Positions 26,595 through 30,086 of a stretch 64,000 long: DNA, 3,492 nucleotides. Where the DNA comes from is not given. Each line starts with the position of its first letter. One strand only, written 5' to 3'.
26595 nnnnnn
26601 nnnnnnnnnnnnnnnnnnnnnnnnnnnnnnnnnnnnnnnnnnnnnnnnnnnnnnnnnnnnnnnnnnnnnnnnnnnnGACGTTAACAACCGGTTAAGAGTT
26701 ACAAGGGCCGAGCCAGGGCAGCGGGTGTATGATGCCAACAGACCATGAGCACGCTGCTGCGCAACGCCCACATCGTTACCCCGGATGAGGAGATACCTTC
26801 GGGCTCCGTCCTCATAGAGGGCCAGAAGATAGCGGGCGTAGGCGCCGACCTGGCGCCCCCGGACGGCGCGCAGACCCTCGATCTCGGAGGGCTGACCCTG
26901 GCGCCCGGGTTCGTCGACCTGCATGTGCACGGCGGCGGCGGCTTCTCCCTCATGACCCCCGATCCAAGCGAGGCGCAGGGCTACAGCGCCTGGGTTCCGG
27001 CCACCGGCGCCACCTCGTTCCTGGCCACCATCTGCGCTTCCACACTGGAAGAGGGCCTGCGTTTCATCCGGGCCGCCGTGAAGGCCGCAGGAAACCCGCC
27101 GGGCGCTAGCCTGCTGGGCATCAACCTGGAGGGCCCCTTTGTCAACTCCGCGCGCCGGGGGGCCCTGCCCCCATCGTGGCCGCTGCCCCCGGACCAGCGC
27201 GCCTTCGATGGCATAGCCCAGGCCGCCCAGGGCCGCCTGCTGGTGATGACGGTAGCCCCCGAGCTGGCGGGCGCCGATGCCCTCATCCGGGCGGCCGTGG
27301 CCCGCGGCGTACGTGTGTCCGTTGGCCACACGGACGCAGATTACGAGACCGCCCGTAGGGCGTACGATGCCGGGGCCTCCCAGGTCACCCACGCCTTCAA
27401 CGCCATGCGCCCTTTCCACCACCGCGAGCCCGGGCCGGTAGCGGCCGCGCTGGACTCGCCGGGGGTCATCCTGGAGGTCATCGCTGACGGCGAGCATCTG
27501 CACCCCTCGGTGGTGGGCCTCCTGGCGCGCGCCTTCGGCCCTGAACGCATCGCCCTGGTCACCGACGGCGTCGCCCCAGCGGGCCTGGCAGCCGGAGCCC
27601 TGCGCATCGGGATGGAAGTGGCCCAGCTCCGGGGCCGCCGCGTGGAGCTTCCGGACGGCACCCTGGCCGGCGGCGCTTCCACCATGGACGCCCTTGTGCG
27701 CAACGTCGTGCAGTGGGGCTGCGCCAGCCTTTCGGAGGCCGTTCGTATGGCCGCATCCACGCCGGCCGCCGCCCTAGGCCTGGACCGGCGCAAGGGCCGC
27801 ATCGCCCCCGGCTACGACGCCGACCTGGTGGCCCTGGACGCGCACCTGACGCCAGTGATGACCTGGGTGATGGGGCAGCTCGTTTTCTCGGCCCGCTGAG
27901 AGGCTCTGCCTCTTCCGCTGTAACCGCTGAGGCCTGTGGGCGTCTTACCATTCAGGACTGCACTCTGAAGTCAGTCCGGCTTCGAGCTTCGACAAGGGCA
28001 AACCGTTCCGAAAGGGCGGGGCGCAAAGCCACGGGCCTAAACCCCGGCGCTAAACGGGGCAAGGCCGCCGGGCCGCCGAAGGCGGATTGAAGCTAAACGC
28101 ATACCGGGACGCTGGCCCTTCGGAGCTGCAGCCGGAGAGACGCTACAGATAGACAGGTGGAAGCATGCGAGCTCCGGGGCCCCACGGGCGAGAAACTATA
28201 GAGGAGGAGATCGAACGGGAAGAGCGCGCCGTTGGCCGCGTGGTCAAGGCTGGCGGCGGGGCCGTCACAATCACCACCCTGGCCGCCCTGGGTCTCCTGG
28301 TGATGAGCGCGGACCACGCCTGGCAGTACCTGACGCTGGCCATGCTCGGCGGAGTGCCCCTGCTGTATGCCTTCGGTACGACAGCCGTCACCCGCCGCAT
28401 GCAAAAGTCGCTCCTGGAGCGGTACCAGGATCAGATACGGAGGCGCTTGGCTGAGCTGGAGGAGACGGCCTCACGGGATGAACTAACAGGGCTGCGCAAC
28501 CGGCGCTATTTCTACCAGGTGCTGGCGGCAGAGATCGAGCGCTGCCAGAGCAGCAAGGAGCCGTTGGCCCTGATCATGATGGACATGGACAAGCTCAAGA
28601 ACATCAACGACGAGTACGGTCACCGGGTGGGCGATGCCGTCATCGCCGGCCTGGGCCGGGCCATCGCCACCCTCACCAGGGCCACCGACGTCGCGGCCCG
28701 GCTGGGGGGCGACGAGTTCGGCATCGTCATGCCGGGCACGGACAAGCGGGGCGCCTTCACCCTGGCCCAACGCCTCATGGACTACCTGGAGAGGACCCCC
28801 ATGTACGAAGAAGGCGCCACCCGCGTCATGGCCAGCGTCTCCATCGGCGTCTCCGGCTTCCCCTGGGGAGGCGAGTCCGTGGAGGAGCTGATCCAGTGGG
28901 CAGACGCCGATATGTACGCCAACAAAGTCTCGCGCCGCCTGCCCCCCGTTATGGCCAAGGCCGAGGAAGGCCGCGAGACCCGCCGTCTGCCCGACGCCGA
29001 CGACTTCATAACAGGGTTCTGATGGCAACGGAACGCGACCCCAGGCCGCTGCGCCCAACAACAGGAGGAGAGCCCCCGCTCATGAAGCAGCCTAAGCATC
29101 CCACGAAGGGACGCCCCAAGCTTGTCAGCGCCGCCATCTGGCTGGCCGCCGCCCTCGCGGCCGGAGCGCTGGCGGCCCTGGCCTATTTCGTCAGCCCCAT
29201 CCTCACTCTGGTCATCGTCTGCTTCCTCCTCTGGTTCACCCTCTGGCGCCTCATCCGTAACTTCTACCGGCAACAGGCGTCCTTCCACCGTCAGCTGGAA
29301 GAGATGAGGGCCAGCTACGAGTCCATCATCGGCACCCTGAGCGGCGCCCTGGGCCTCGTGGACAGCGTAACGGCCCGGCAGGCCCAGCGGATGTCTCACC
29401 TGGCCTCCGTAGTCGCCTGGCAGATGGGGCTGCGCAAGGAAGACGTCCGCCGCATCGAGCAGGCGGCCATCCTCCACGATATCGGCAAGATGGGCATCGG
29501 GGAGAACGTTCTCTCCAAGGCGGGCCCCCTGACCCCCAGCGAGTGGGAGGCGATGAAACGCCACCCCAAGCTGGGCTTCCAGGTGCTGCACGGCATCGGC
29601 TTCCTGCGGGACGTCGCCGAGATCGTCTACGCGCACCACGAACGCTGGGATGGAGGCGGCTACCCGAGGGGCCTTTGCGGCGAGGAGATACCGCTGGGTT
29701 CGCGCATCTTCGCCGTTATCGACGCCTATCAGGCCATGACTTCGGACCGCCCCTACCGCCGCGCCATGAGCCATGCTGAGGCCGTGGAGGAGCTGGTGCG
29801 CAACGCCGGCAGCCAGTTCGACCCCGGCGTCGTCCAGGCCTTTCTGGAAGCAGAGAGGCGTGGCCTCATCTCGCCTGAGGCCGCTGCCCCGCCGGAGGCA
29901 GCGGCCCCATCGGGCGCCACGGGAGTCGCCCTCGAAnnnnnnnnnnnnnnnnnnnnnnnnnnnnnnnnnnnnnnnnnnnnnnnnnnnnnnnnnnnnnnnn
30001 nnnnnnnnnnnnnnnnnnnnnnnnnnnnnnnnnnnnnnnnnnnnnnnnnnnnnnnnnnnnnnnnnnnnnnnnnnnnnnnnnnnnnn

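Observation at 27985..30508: GEMM-I (c-di-GMP) riboswitch-like leader in front of a coupled GGDEF -> HD-GYP -> unknown-protein operon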

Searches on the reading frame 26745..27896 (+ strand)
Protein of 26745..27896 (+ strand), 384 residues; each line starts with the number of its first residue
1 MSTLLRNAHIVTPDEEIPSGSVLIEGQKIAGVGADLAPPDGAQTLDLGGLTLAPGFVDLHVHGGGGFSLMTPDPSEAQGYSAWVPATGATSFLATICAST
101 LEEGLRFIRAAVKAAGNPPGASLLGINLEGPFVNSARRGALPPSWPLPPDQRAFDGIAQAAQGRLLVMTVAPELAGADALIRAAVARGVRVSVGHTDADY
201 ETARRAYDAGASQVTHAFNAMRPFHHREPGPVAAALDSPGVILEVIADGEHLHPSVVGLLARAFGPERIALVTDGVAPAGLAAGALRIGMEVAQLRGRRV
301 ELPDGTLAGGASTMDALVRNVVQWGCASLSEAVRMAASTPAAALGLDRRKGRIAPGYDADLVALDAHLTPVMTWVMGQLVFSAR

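Call 5: search_protein_families(library=pfam, proteins=[window:26745-27896:+], max_evalue=0.01)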
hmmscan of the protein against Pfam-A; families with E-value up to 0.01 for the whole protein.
window:26745-27896:+ (384 aa): 2 families
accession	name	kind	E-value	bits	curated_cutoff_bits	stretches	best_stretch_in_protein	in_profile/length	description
PF01979.26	Amidohydro_1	-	9.4e-25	88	25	1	52-379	2-344/345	Amidohydrolase family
PF07969.17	Amidohydro_3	-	4.1e-17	63.2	29.7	2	321-381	400-472/472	Amidohydrolase family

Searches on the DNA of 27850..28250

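Call 4: search_rna_families(source=window, start=27850, end=28250, threshold=evalue, max_evalue=10, show_alignments=4)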
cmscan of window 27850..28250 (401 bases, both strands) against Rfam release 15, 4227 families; matches with E-value up to 10: 4.
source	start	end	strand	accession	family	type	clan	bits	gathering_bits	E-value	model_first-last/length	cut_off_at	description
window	27988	28081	+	RF03167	c-di-GMP-I-GGC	Cis-reg; riboswitch;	CL00126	59.9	59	8e-14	1-80/80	no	c-di-GMP-I-GGC riboswitch aptamer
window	28005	28054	+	RF02794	Pab19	Gene; snRNA; snoRNA; HACA-box;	-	16.7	55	2.9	1-102/102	no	Pab19 RNA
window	27896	27976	+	RF02120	FTX_2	Gene; lncRNA;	-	14.5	48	2.5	1-97/97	no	FTX transcript, XIST regulator conserved region 2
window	28034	28066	+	RF03000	LOOT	Gene; sRNA;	-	13.4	46.4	4.3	1-33/121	no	LOOT RNA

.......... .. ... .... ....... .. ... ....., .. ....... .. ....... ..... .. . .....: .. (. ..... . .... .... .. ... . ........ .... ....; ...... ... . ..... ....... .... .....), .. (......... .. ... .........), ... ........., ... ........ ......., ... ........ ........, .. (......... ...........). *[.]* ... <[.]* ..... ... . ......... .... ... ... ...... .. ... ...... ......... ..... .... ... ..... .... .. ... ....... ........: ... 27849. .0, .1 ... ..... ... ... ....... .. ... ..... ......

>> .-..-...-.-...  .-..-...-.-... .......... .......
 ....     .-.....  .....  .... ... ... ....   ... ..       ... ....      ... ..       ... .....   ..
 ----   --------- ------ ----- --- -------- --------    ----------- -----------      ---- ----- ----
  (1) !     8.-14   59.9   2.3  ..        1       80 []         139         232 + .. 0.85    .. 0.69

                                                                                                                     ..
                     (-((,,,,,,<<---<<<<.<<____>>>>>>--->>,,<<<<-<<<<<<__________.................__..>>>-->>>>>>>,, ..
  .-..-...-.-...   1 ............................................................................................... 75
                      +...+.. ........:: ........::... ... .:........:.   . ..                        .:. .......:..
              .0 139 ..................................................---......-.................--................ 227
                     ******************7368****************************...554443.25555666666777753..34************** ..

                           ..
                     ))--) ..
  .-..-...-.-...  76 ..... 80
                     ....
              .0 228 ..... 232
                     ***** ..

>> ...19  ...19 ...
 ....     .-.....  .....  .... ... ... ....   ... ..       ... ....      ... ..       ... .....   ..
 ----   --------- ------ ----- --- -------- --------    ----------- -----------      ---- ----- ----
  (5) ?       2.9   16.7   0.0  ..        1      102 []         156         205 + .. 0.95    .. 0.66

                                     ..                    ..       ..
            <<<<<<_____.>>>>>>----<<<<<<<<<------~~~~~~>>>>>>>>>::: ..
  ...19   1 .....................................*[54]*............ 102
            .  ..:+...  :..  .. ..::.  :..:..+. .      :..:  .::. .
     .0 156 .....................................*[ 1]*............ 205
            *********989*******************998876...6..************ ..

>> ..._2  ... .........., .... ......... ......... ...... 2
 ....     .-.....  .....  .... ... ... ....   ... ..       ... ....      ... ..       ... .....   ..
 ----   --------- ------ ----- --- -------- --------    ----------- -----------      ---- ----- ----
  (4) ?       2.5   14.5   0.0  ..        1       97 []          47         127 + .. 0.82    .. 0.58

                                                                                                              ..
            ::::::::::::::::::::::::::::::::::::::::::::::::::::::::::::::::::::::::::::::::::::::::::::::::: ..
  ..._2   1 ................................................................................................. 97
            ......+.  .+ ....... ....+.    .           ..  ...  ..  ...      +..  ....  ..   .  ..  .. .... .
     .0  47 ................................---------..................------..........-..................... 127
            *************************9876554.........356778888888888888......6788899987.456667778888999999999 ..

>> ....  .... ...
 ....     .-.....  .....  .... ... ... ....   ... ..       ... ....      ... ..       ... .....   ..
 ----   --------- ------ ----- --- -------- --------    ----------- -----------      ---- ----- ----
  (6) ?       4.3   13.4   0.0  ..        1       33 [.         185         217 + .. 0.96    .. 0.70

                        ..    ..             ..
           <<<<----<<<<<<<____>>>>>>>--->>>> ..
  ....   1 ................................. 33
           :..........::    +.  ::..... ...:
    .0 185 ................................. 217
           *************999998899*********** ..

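Call 89: search_rna_families(source=window, start=27993, end=28076, threshold=evalue, max_evalue=1, show_alignments=2)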
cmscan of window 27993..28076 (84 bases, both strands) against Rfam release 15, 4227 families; matches with E-value up to 1: 3.
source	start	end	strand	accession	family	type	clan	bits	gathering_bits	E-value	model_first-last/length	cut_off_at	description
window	27994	28076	+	RF01051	c-di-GMP-I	Cis-reg; riboswitch;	CL00126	50.1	35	1.1e-09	8-83/87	3'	c-di-GMP-I riboswitch aptamer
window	28034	28066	+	RF03000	LOOT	Gene; sRNA;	-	17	46.4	0.13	1-33/121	no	LOOT RNA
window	28005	28054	+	RF02794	Pab19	Gene; snRNA; snoRNA; HACA-box;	-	16.8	55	0.61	1-102/102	no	Pab19 RNA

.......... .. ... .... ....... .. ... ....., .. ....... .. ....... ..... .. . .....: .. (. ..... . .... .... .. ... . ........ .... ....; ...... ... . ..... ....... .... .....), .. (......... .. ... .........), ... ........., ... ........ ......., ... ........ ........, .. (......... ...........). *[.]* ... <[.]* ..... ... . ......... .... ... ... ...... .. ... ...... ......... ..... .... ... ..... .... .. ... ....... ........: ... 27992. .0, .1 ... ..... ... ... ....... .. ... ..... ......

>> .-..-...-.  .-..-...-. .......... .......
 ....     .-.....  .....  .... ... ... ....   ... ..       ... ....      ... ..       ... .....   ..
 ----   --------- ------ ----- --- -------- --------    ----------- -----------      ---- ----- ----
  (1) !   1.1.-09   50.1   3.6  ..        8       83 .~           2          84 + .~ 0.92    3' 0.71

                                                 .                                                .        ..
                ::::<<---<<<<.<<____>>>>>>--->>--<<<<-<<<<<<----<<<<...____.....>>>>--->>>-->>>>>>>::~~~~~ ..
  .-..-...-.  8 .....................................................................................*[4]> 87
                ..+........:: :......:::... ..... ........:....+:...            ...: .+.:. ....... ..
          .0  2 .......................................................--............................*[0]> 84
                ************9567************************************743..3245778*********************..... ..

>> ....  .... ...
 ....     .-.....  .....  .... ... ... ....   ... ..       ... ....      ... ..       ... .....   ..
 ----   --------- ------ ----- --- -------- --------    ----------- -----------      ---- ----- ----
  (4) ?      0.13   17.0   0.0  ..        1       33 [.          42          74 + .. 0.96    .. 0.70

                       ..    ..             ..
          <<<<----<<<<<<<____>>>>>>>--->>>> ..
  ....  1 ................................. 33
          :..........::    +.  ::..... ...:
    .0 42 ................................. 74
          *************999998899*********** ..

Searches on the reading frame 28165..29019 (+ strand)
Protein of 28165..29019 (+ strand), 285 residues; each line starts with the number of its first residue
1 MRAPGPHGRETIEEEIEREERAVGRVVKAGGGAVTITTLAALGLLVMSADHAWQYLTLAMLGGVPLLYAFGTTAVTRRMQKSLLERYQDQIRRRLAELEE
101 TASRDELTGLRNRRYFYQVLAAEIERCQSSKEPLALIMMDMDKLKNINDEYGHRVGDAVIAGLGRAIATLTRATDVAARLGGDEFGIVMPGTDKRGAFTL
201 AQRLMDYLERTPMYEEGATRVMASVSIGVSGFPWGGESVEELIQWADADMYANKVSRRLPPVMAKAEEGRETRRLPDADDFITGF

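Call 5: search_protein_families(library=pfam, proteins=[window:28165-29019:+], max_evalue=0.01)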
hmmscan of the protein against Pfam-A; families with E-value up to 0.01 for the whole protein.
window:28165-29019:+ (285 aa): 2 families
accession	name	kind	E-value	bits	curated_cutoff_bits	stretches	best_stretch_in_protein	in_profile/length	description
PF00990.26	GGDEF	-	6.6e-42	143.4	23.8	1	102-257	1-158/161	Diguanylate cyclase, GGDEF domain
PF25587.1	Rv2743c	-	0.0084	16.2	27.7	0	15-82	20-83/237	Rv2743c family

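Call 87: search_protein_families(library=ncbifam, proteins=[window:28165-29019:+], max_evalue=0.01)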
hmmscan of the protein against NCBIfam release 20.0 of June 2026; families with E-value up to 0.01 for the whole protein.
window:28165-29019:+ (285 aa): 22 families
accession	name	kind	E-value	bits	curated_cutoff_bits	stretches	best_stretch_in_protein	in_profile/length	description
TIGR00254.1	GGDEF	domain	1.2e-46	158.5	37.4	1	98-258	1-161/168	diguanylate cyclase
NF007423.1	PRK09966.1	equivalog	1.7e-44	152.3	325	1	84-254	221-390/390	diguanylate cyclase DgcN/YfiN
NF007135.0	PRK09581.1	equivalog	2.6e-43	148.5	474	1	85-258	275-449/457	PleD family two-component system response regulator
NF038266.1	diguan_SiaD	equivalog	1e-41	143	290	1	85-256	77-247/252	biofilm regulation diguanylate cyclase SiaD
NF007380.0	PRK09894.1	equivalog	4.5e-34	118.2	256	1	84-259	110-282/296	diguanylate cyclase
NF051473.1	DigCycDgcsShew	equivalog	1.4e-33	116.5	400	1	95-257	128-284/291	diguanylate cyclase DgcS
NF041606.1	dguan_cyc_DgcA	equivalog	1.6e-33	116.1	370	1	96-258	172-333/340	diguanylate cyclase DgcA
NF047654.1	DiguCycDgcRLepto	equivalog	2.4e-31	108.7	500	1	96-258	127-290/295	diguanylate cyclase DgcR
NF040885.1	diguan_DgcJ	equivalog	2.8e-29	102.3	500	1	84-258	324-490/493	diguanylate cyclase DgcJ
NF007298.0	PRK09776.1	equivalog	8.5e-29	100.1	1135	1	92-258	674-839/1111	diguanylate cyclase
NF045675.1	PhdiestaseDibA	equivalog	1.1e-28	100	980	1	91-258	192-358/623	phosphodiesterase DibA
NF007599.0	PRK10245.1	equivalog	1.2e-28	99.7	402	1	45-256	166-362/371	diguanylate cyclase AdrA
NF011955.1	PRK15426.1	equivalog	2.6e-28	98.5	408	1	98-258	394-555/564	cellulose biosynthesis regulator diguanylate cyclase DgcQ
NF007474.0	PRK10060.1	equivalog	1.3e-26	93.1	782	1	92-256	227-387/663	cyclic di-GMP phosphodiesterase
NF053781.1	cdiGMPphdstlr2612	equivalog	2.6e-21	75.1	1600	1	96-256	834-994/1268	Tlr1612 family c-di-GMP phosphodiesterase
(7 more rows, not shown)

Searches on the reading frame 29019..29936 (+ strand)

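Call 5: search_protein_families(library=pfam, proteins=[window:29019-29936:+], max_evalue=0.01)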
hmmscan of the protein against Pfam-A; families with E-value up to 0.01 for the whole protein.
window:29019-29936:+ (306 aa): 3 families
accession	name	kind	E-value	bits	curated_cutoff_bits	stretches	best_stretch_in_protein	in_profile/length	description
PF13487.12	HD_5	-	2.9e-40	138.2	27.2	1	113-270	9-169/170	HD domain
PF01966.28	HD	-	1.2e-18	68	22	1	124-240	7-116/116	HD domain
PF01925.25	TauE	-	0.00066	19.8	32.6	1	37-113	64-145/237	Sulfite exporter TauE/SafE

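Call 87: search_protein_families(library=ncbifam, proteins=[window:29022-29936:+], max_evalue=0.01)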
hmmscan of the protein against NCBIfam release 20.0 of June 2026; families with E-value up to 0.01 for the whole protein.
window:29022-29936:+ (305 aa): 2 families
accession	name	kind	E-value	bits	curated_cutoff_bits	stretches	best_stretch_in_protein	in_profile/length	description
NF053512.1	nitric_RR_NosR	exception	6.2e-42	144.1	400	1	87-278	162-354/422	response regulator c-di-GMP phosphodiesterase, NosR family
TIGR00277.1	HDIG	domain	2.1e-08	33.9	27.6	1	124-207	12-83/84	HDIG domain-containing metalloprotein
